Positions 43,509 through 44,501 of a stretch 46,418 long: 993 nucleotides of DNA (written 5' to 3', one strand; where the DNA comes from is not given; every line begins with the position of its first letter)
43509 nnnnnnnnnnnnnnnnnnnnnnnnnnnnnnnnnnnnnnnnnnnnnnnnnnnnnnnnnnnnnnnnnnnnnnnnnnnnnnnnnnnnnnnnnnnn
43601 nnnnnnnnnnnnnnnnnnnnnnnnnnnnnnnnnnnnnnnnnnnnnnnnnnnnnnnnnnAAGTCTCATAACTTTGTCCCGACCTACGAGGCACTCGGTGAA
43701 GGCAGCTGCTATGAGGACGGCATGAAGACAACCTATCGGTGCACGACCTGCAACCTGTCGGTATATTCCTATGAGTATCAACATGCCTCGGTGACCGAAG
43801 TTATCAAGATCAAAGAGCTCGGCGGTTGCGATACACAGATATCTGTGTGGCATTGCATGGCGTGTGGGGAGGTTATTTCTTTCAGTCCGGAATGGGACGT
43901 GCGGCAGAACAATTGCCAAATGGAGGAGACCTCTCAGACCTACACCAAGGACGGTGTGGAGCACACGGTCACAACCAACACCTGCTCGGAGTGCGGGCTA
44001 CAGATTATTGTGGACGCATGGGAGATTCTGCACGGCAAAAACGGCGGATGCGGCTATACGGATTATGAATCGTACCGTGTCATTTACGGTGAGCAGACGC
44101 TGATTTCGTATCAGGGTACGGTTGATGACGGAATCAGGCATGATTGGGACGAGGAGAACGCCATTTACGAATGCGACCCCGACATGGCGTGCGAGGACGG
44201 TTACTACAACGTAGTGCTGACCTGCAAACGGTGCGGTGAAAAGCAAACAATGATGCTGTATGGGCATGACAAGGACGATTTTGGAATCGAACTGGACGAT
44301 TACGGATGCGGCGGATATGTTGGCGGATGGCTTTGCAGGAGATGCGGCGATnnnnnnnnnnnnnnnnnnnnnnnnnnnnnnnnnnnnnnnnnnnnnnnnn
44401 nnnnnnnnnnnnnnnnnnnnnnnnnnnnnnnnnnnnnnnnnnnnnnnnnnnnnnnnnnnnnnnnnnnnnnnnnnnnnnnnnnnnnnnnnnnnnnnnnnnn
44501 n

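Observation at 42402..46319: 1305-aa extracytoplasmic lipoprotein built from Cys-rich repeat units (19 CxxC plus 5 CxC motifs)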

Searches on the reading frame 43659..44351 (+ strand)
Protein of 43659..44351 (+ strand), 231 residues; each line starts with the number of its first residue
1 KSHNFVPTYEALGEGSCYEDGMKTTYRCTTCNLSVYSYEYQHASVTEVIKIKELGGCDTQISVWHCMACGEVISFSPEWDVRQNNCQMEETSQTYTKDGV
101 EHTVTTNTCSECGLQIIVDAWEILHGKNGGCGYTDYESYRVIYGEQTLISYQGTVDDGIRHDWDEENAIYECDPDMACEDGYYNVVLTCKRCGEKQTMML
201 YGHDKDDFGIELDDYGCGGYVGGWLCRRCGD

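Call 29: predict_structure(alignment_id=A1)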
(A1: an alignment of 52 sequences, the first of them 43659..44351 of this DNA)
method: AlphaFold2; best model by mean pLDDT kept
length: 231 residues; sequences in the alignment: 52
mean_pLDDT: 91.2   pTM: 0.75
mean pLDDT of the five models: 91.2, 90.5, 90.3, 89.7, 89.8
residues with pLDDT >= 90: 170; 70-90: 55; 50-70: 6; < 50: 0
segments of 3 or more residues with pLDDT < 50: none
pLDDT, mean of each block of 10 residues (from residue 1): 94 94 98 97 95 94 95 85 84 97 97 96 81 94 96 91 91 74 90 91 87 95 86 81
secondary structure, 60 per line:
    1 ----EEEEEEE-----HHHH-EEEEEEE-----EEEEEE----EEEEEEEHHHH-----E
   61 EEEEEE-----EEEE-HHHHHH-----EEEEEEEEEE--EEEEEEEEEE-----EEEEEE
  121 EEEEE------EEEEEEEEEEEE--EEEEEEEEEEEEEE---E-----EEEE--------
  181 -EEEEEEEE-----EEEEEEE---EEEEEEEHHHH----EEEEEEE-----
elements in order: E5-11 H17-20 E22-28 E34-39 E44-50 H51-54 E60-66 E72-75 H77-82 E88-97 E100-109 E115-125 E132-143 E146-159 E169-172 E182-189 E195-201 E205-211 H212-215 E220-226
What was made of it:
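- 43803..44267 (+): Super-repeat 3 (aa 468-622): X + M + Z. This is the unit that was modelled. AF2 of aa 420-650 gave pLDDT 91.2 (call 29).
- On Classical zinc ribbon: DSSP of the AF2 models shows E5-11, E22-28 and E34-39 around C17 and C28/C31, and E44-50, E60-66 and E72-75 around C57 and C66/C69 (call 29).
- Each triplet module is a three-stranded sheet with the CxxC at a hairpin turn, and the M part has five 10-14-residue strands (call 29).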

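Call 32: fold_search(model_id=the predicted structure, library=pdb)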
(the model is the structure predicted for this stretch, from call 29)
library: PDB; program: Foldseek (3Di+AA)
matches with E <= 10: 402; with E <= 0.001: 0
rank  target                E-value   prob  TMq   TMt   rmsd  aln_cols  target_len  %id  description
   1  6jq9_A                2.8e-02  0.23  0.15  0.08  17.6       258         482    8  Crystal structure of a lyase from Alteromonas sp. (released 2020-04-01)
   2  7zty                  7.6e-02  0.15  0.14  0.10  20.2       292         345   11  Structure of Vps39 N-terminal domain from Chaetomium thermophilum (released 2022-09-21)
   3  6ve7_B                1.7e-01  0.07  0.11  0.07  22.7       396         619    6  The inner junction complex of Chlamydomonas reinhardtii doublet microtubule (released 2020-02-05)
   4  5ods_B                1.8e-01  0.14  0.14  0.07  23.8       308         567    8  Structure of a phosphoprotein-protein complex (released 2018-03-14)
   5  4hxg_F                1.9e-01  0.12  0.13  0.06  18.8       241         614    7  Pyrococcus horikoshii acylaminoacyl peptidase (orthorhombic crystal form) (released 2013-05-08)
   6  9g33_UQ               2.2e-01  0.10  0.13  0.06  21.9       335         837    6  Stalled 90S - Utp23-Krr1-deltaC3 (released 2025-06-18)
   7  9ext_A                2.3e-01  0.14  0.15  0.10  20.6       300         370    8  Crystal structure of Yeast Clathrin Heavy Chain N-terminal domain bound to APL2/AP-1 Beta peptide (LLDL) (released 2024-11-13)
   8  9exg_C                2.6e-01  0.12  0.15  0.10  21.0       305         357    7  Crystal structure of Yeast Clathrin Heavy Chain N-terminal domain bound to Epsin-2 peptide (LIDL) (released 2024-11-13)
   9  3f7f_A                2.6e-01  0.09  0.12  0.06  20.0       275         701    8  Structure of Nup120 (released 2009-08-18)
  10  9exg_B                3.0e-01  0.10  0.14  0.10  21.1       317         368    6  Crystal structure of Yeast Clathrin Heavy Chain N-terminal domain bound to Epsin-2 peptide (LIDL) (released 2024-11-13)
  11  7zjz                  3.2e-01  0.08  0.14  0.08  18.2       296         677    9  catalytically non active S532A mutant of oligopeptidase B from S. proteomaculans (released 2023-01-18)
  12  7wb4_J                3.4e-01  0.11  0.16  0.05  20.5       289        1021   10  Cryo-EM structure of the NR subunit from X. laevis NPC (released 2022-03-02)
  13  12dl_PA               3.5e-01  0.09  0.12  0.07  18.5       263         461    9  Native structure of the cytoplasmic lattice (CPL) asymmetric unit from mouse MII eggs (released 2026-04-08)
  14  5grs_A                3.7e-01  0.08  0.14  0.09  20.0       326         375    6  Complex structure of the fission yeast SREBP-SCAP binding domains (released 2016-12-14)
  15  5tih_A                4.7e-01  0.11  0.15  0.11  19.8       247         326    6  Structural basis for inhibition of erythrocyte invasion by antibodies to Plasmodium falciparum protein CyRPA (released 2017-03-01)
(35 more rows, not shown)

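Call 33: search_solved_structures(query=A1, max_evalue=10, show_alignments=2)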
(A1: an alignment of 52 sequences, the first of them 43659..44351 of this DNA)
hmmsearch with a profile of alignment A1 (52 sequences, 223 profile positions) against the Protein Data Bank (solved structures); distinct sequences matched with E-value up to 10: 3.
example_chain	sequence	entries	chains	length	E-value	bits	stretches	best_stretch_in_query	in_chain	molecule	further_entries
7nhn_6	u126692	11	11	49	0.15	14.7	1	173-205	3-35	50S ribosomal protein L33 1 | Large ribosomal subunit protein bL33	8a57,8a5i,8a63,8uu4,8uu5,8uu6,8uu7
4c2m_I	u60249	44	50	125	0.25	13.9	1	167-187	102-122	DNA-DIRECTED RNA POLYMERASE I SUBUNIT RPA12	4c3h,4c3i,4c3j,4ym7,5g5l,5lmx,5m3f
7ysf_A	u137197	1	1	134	0.51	12.9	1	50-121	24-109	Zinc finger protein 524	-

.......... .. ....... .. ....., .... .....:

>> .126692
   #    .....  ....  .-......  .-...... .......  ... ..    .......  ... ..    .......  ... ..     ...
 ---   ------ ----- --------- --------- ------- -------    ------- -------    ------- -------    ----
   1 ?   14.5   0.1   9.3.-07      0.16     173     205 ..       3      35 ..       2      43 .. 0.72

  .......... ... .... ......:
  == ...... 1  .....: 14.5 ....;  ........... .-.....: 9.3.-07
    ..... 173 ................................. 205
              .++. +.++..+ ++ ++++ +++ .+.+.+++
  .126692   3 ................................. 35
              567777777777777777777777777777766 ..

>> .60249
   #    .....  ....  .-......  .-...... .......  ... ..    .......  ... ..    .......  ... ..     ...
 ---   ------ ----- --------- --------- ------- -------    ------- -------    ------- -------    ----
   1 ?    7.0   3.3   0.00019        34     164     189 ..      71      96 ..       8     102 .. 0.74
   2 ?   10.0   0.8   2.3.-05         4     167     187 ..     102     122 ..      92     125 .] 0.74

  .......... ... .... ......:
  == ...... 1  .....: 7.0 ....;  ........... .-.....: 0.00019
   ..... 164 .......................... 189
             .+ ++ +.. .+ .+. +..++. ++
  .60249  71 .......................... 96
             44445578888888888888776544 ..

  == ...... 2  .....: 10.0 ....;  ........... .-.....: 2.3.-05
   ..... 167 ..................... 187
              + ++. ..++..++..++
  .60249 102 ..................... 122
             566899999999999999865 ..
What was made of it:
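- On Classical zinc ribbon: HMM against the PDB finds bL33 at E = 0.15 and RPA12 at E = 0.25 (call 33).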

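Call 43: search_protein_representatives(alignment_id=A1)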
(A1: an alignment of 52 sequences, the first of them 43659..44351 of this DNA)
Query: 52 sequences, 223 profile positions. Proteins with E-value up to 0.001 (for the whole library): 652; up to 1e-10: 479; up to 1e-30: 356. The best 150 are listed.
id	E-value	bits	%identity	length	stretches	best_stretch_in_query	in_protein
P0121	0.0e+00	1600.7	-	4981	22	34-222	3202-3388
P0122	0.0e+00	1597.3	-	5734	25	32-222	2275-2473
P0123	0.0e+00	1523.7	-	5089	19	9-222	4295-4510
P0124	0.0e+00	1483.9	-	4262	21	5-221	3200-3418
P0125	0.0e+00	1291.3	-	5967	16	39-222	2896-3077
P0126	0.0e+00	1286.2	-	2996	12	27-222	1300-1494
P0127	0.0e+00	1259.3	-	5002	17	36-222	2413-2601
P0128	0.0e+00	1230.0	-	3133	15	35-222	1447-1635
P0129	0.0e+00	1217.0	-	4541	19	54-222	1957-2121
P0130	0.0e+00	1142.0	-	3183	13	33-222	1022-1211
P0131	0.0e+00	1087.2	-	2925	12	35-222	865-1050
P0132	0.0e+00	1056.6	-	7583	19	35-222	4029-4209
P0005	0.0e+00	1053.5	-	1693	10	41-222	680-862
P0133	0.0e+00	1037.5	-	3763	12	38-221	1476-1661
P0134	0.0e+00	1033.9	-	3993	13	37-222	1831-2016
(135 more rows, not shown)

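Call 47: search_protein_families(library=pfam, proteins=[P0126, P0128, P0131], max_evalue=0.001)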
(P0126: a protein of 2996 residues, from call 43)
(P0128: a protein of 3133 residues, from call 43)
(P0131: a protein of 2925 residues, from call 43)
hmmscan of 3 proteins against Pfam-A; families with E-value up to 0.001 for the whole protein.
P0126 (2996 aa): 0 families

P0128 (3133 aa): 0 families

P0131 (2925 aa): 0 families
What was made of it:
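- Tried and rejected: None has any Pfam domain (call 47).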

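Call 60: fold_search(model_id=the predicted structure, library=viral)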
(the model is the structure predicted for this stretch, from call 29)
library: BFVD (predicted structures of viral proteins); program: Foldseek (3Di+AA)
matches with E <= 10: 593; with E <= 0.001: 0
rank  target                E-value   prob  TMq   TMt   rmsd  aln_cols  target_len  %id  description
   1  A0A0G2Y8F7            5.5e-02  0.25  0.16  0.08  19.2       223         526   10  WD-repeat family protein [Acanthamoeba polyphaga mimivirus Kroon]
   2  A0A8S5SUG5            6.7e-02  0.82  0.14  0.07  14.7       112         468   13  Leucine rich repeat protein [Siphoviridae sp. ctqPo10]
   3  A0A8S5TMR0            7.8e-02  0.09  0.12  0.06  21.5       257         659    8  43 kDa tail protein [Siphoviridae sp. ct9UA16]
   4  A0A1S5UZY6            9.0e-02  0.20  0.14  0.08  20.0       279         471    7  (no name in the UniProt tables at hand)
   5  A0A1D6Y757            1.8e-01  0.13  0.13  0.13  20.7       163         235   12  (no name in the UniProt tables at hand)
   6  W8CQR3                1.9e-01  0.08  0.11  0.12  34.5       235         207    8  (no name in the UniProt tables at hand)
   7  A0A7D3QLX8            2.1e-01  0.35  0.19  0.23  18.3       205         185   11  (no name in the UniProt tables at hand)
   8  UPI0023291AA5         2.1e-01  0.11  0.15  0.12  20.3       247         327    8  (no name look-up for this kind of identifier)
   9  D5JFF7                2.2e-01  0.08  0.13  0.13  21.0       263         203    8  Uncharacterized protein [Klebsiella phage KP15]
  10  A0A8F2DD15            2.3e-01  0.82  0.15  0.35  11.5        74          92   14  (no name in the UniProt tables at hand)
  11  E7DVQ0                2.3e-01  0.41  0.22  0.32  19.1       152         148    8  Membrane glycoprotein UL119 [Human cytomegalovirus]
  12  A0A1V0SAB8            2.8e-01  0.16  0.17  0.14  17.9       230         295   10  Uncharacterized protein [Catovirus CTV1]
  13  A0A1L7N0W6            3.1e-01  0.15  0.17  0.08  21.4       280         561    7  Uncharacterized protein [Ralstonia phage RP12]
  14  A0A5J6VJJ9            3.3e-01  0.10  0.14  0.09  18.4       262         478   11  Uncharacterized protein [Megaviridae environmental sample]
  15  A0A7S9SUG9            3.4e-01  0.10  0.17  0.06  35.9       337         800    9  GEVED domain-containing protein [Virus NIOZ-UU157]
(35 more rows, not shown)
